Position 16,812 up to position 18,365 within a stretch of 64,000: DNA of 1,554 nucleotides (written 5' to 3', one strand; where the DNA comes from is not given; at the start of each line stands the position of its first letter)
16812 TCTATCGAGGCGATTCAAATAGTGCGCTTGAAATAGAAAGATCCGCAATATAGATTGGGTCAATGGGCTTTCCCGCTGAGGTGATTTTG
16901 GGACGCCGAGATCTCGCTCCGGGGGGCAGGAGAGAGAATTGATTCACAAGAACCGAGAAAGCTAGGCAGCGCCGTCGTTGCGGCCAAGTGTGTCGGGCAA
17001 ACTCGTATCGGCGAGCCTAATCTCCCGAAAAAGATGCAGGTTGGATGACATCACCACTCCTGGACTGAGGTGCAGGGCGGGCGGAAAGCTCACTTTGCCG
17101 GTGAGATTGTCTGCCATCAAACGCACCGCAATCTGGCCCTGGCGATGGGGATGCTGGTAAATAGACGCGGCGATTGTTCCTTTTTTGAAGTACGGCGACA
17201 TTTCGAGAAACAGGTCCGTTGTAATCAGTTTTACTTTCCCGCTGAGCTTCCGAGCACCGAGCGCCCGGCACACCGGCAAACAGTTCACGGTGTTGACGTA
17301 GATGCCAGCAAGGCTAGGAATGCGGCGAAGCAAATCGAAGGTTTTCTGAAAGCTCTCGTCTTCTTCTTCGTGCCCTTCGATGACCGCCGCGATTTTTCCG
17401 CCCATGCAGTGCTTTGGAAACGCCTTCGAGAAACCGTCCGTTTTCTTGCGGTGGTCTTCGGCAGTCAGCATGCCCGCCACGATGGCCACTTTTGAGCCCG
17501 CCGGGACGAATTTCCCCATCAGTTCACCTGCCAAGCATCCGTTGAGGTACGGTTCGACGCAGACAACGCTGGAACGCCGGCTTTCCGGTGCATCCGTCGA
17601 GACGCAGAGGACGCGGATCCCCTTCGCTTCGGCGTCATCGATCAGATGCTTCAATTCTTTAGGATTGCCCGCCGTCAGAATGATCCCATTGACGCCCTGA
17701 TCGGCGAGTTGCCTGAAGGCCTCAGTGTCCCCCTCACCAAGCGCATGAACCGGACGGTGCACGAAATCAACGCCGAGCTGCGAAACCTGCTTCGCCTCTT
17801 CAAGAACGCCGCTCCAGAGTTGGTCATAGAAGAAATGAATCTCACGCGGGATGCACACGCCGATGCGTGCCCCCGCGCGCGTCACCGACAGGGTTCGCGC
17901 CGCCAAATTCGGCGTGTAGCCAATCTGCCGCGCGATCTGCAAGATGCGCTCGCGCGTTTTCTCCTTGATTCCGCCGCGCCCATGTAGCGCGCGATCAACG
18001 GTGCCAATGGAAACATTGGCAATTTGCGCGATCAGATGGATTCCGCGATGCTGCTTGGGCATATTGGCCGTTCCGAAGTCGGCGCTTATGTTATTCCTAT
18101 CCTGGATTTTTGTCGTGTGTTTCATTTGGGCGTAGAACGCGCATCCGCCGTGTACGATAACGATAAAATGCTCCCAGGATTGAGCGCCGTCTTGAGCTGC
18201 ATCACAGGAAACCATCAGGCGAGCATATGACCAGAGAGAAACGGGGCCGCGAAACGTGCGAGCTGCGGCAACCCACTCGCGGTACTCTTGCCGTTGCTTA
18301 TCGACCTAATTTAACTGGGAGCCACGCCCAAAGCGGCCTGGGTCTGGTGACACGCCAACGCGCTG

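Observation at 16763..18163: Three-copy operator-like palindrome linking the LacI gene, the TonB-dependent receptor promoter and the distant GH3 gene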

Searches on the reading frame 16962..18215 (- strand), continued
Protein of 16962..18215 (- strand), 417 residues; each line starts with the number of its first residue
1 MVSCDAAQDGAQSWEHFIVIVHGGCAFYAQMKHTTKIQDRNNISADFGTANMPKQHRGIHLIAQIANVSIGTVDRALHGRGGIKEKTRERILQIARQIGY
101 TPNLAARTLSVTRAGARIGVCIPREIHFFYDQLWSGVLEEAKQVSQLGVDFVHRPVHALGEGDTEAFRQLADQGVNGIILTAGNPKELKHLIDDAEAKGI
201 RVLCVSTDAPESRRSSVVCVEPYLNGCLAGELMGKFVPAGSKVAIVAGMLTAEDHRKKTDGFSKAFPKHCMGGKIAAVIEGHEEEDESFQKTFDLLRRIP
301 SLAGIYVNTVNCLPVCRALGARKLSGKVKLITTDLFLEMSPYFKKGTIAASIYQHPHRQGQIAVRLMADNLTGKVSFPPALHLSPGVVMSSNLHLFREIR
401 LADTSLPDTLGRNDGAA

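Call 29: search_protein_families(library=ncbifam, proteins=[window:16965-18062:-, L023:6913-9585:-, L039:4329-6845:-], max_evalue=0.00001)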
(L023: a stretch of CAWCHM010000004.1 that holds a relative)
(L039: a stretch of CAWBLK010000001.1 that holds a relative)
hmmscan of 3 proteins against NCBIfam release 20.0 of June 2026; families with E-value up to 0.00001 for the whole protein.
window:16965-18062:- (366 aa): 16 families
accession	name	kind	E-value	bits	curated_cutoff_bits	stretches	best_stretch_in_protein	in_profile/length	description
TIGR02637.1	RhaS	equivalog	2.7e-17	63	342.25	1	85-327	19-263/302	rhamnose ABC transporter substrate-binding protein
NF051853.1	TransRegUriRCory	equivalog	5.8e-17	61.8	550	1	11-267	6-253/327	transcriptional regulator UriR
NF047341.1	lactose_RbsR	equivalog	1.4e-15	57.5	382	1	8-219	5-209/331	ribose utilization transcriptional repressor RbsR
NF007449.0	PRK10014.1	subfamily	2.1e-15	56.6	310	1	6-254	7-247/342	Mal regulon transcriptional regulator MalI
TIGR01481.1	ccpA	equivalog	1.3e-14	54.4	442.35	1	8-239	5-228/330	catabolite control protein A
NF007075.0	PRK09526.1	subfamily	6.9e-11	41.6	340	1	7-319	7-309/358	LacI family DNA-binding transcriptional regulator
NF052440.1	TransRegGNTRPSEAE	equivalog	1.4e-10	40.8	400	1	8-156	8-153/333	HTH-type transcriptional regulator GntR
NF011937.0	PRK15408.1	equivalog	1.2e-08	34.3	384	1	91-321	51-283/340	autoinducer 2 ABC transporter substrate-binding protein LsrB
NF007979.0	PRK10703.1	equivalog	1.4e-08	34.3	501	1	8-339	4-328/341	HTH-type transcriptional repressor PurR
NF007254.0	PRK09701.1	equivalog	8.5e-08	31.7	335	1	65-321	25-288/311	D-allose transporter substrate-binding protein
TIGR02405.1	trehalos_R_Ecol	equivalog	3.6e-07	29.8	357.35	1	8-130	4-122/311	trehalose operon repressor TreR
NF007706.0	PRK10401.1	equivalog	4.2e-07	29.5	555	1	9-94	5-89/346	HTH-type transcriptional regulator GalS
TIGR02417.1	fruct_sucro_rep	subfamily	4.4e-07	29.5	389.55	1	10-79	4-75/327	D-fructose-responsive transcription factor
NF047913.1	TransRegIdnR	equivalog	1.1e-06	28.2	500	1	8-89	8-84/331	DNA-binding transcriptional regulator IdnR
NF008185.0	PRK10936.1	equivalog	2.3e-06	26.8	200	1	120-339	102-315/346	TMAO reductase system periplasmic protein TorT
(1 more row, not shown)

L023:6913-9585:- (890 aa): 8 families
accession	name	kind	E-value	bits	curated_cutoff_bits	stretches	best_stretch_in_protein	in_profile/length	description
NF041776.1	xylosidase_Xyl3A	equivalog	3.6e-284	944.9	1250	1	31-856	3-829/846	xylan 1,4-beta-xylosidase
NF041579.1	betaxyl_Flavo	equivalog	3.5e-139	465.1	1350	2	38-459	30-445/716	beta-xylosidase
NF011678.0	PRK15098.1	equivalog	3.3e-127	425.9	666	2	90-453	115-463/765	beta-glucosidase BglX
NF052329.1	XyloArabinsidase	equivalog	2e-120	403.1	1050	2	70-424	88-413/750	beta-xylosidase/alpha-l-arabinosidase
NF052331.1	Bet13-16Glucosase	equivalog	3.3e-108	362.8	1330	2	79-430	80-416/750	exo-beta-d-1,3/1,6-glucosidase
NF041610.1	alph_arabinopyran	equivalog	1.2e-87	294.8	1300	2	603-842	380-620/738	exo-alpha-(1->6)-L-arabinopyranosidase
NF052330.1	BetGlucosiCelf0468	equivalog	8.4e-63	212.8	1300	1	48-854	2-802/817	beta-d-glucosidase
NF003740.0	PRK05337.1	equivalog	8.7e-07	28.4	207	1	159-318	134-288/340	beta-N-acetylhexosaminidase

L039:4329-6845:- (838 aa): 0 families

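Call 31: find_homologous_proteins(query=window:16965-18062:-, max_evalue=1e-20)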
Query window:16965-18062:- (366 aa): 3520 proteins with E <= 1e-20 among 8000 candidates; the best 120 are listed.
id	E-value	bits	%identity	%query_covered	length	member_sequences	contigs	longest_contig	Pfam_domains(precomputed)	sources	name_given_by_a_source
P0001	1.1e-235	799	97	100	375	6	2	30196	PF00532.28,PF00356.28,PF13407.13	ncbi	ncbi:MAG: substrate-binding domain-containing protein [Candidatus Acidiferrales bacterium]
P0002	1.8e-221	752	91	100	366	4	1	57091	PF00356.28,PF13407.13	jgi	jgi:LacI family transcriptional regulator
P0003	1.9e-219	746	89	100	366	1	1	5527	PF00356.28,PF13407.13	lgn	-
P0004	4.0e-219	745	89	100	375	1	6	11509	PF00356.28,PF13407.13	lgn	-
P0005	5.5e-219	744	90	100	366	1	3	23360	PF00356.28,PF13407.13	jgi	jgi:LacI family transcriptional regulator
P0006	1.4e-218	743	89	100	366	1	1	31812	PF00356.28,PF13407.13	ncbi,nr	ncbi:MAG TPA: substrate-binding domain-containing protein [Candidatus Acidoferrum sp.]|nr:substrate-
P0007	1.7e-218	743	90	99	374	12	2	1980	PF00356.28,PF13407.13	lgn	-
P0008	7.0e-218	741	90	99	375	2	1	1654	PF00356.28,PF13407.13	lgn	-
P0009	2.0e-217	739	89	100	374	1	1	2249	PF00532.28,PF00356.28,PF13407.13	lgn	-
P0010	2.9e-217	739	88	99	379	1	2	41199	PF00356.28,PF13407.13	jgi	jgi:LacI family transcriptional regulator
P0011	9.0e-216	734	88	100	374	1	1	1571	PF00532.28,PF00356.28,PF13407.13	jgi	jgi:LacI family transcriptional regulator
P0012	2.5e-215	732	88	100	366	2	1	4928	PF00532.28,PF00356.28,PF13407.13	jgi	jgi:LacI family transcriptional regulator, galactose operon repressor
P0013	1.2e-214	730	88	100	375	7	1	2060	PF00356.28,PF13407.13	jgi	jgi:LacI family transcriptional regulator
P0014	5.8e-214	728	87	100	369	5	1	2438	PF00356.28,PF13407.13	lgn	-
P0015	7.5e-214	727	88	99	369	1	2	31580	PF00356.28,PF13407.13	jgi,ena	jgi:LacI family transcriptional regulator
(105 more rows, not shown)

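Call 42: search_protein_families(library=ncbifam, proteins=[L018:8061-9233:-, L030:8537-9709:-, L014:3263-4450:-, L013:4583-5908:-, L011:16994-18175:+, L055:4051-6750:-], max_evalue=1e-10)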
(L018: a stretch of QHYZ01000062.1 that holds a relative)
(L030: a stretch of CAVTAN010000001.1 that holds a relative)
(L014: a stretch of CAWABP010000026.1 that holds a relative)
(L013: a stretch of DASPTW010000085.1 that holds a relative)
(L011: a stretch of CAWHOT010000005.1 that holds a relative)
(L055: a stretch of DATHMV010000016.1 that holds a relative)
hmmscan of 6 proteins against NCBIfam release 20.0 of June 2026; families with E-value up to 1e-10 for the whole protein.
L018:8061-9233:- (390 aa): 4 families
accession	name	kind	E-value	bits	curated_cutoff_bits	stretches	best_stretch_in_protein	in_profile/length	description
TIGR02631.1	xylA_Arthro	equivalog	3.2e-158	526.8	447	1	7-386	1-381/382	xylose isomerase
NF003998.0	PRK05474.1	subfamily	9.6e-27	93.8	459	1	57-296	100-344/439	xylose isomerase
TIGR02630.1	xylose_isom_A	equivalog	1.9e-26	93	533.25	1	57-296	98-342/435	xylose isomerase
NF009115.0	PRK12465.1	subfamily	1.2e-14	54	888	1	73-257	128-312/445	xylose isomerase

L030:8537-9709:- (390 aa): 4 families
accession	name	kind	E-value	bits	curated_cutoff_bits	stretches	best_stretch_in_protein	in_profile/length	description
TIGR02631.1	xylA_Arthro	equivalog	1.1e-159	531.6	447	1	7-386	1-381/382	xylose isomerase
NF003998.0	PRK05474.1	subfamily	2.6e-29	102.3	459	1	56-297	99-345/439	xylose isomerase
TIGR02630.1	xylose_isom_A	equivalog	4.2e-29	101.7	533.25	1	57-297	98-343/435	xylose isomerase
NF009115.0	PRK12465.1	subfamily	3.7e-15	55.6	888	1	57-257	108-312/445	xylose isomerase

L014:3263-4450:- (395 aa): 4 families
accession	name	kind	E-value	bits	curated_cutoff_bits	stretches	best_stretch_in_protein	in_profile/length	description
TIGR02631.1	xylA_Arthro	equivalog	1.3e-161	537.9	447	1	12-391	1-381/382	xylose isomerase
TIGR02630.1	xylose_isom_A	equivalog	1.9e-29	102.9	533.25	1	57-302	93-343/435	xylose isomerase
NF003998.0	PRK05474.1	subfamily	2e-29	102.7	459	1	60-302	98-345/439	xylose isomerase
NF009115.0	PRK12465.1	subfamily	3.6e-16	59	888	1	54-262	100-312/445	xylose isomerase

L013:4583-5908:- (441 aa): 4 families
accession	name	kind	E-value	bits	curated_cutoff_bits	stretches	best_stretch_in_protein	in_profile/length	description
TIGR02631.1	xylA_Arthro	equivalog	3.4e-162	539.8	447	1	58-436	1-380/382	xylose isomerase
NF003998.0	PRK05474.1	subfamily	1.4e-27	96.6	459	1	107-323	99-319/439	xylose isomerase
TIGR02630.1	xylose_isom_A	equivalog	1.2e-26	93.6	533.25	1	107-304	97-298/435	xylose isomerase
NF009115.0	PRK12465.1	subfamily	3.5e-16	59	888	1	106-307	106-311/445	xylose isomerase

L011:16994-18175:+ (393 aa): 2 families
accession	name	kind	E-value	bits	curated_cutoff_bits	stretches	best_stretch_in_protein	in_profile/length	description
TIGR02636.1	galM_Leloir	equivalog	1.5e-98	330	397.65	1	71-387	15-335/336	galactose-1-epimerase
NF008277.0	PRK11055.1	subfamily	1.7e-94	316.8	240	1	54-388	9-347/349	galactose-1-epimerase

L055:4051-6750:- (899 aa): 0 families
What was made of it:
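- xylA above its NCBIfam cut-off (call 42).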

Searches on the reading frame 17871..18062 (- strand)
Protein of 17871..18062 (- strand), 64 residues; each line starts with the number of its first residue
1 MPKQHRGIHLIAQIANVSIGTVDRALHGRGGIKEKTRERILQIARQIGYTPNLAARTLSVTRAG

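Call 57: search_solved_structures(query=window:17871-18062:-, max_evalue=0.01, show_alignments=3)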
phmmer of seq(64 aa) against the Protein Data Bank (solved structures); distinct sequences matched with E-value up to 0.01: 34.
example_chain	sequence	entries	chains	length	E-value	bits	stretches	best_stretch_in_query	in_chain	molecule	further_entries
2o20_A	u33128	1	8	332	6.2e-09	38.8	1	8-62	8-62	Catabolite control protein A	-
4o5a_A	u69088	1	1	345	8.4e-09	38.4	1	10-62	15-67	LacI family transcription regulator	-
3dbi_A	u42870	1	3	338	4.7e-08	36.1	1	11-60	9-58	SUGAR-BINDING TRANSCRIPTIONAL REGULATOR, LACI FAMILY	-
5ysz_A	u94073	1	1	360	1.1e-07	34.9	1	7-61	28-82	Transcriptional regulator, LacI family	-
3oqo_A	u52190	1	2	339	1.6e-07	34.4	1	8-59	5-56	Catabolite control protein A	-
3oqm_A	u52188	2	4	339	1.6e-07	34.4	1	8-59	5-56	Catabolite control protein A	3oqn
1rzr_G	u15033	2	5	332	5e-07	32.9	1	8-59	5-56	Glucose-resistance amylase regulator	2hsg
1zvv_A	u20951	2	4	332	5.4e-07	32.8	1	8-59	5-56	Glucose-resistance amylase regulator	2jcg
3ctp_A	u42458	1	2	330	1.1e-06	31.8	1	8-58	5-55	Periplasmic binding protein/LacI transcriptional regulator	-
3jvd_A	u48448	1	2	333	1.9e-06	31.1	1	9-60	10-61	Transcriptional regulators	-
3kjx_A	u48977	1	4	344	2.8e-06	30.5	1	11-62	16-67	Transcriptional regulator, LacI family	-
5ufh_A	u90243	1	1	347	4.3e-06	29.9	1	11-60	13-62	LacI-type transcriptional regulator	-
7ff4_A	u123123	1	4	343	4.9e-06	29.8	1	8-62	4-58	Transcriptional regulator, LacI family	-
3bil_A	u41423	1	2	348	6.5e-06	29.4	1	11-62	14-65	Probable LacI-family transcriptional regulator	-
3e3m_A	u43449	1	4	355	2e-05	27.9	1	10-64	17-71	Transcriptional regulator, LacI family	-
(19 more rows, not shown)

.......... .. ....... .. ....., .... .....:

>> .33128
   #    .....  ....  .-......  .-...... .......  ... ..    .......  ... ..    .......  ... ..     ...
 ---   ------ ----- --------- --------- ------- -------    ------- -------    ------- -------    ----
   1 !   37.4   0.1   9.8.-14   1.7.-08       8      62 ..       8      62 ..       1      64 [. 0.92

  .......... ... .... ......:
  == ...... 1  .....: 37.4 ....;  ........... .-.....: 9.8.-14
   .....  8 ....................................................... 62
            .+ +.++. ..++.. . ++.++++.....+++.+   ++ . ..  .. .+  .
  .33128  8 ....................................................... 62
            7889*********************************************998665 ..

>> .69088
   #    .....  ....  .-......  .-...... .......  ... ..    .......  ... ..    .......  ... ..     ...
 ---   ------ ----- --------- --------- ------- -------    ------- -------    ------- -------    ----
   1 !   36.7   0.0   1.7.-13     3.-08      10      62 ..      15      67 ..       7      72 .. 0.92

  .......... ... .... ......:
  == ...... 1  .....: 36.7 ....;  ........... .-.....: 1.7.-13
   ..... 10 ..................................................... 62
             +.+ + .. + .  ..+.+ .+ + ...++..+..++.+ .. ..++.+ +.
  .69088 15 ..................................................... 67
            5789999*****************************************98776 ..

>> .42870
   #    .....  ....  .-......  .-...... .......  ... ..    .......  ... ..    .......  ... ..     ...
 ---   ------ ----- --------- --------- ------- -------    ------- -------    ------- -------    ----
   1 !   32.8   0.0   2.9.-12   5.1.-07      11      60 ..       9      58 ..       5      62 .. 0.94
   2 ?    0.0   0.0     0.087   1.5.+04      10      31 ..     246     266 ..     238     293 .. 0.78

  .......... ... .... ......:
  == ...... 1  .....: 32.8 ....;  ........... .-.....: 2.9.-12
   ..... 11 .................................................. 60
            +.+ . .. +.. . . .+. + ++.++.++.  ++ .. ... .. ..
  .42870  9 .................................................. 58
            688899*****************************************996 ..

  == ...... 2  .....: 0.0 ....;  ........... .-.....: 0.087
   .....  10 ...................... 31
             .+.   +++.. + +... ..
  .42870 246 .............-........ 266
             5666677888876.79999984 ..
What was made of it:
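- On LacI/GalR-family repressor with cognate operator: Aligns to CcpA, LacI, PurR and CytR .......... (call 57).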
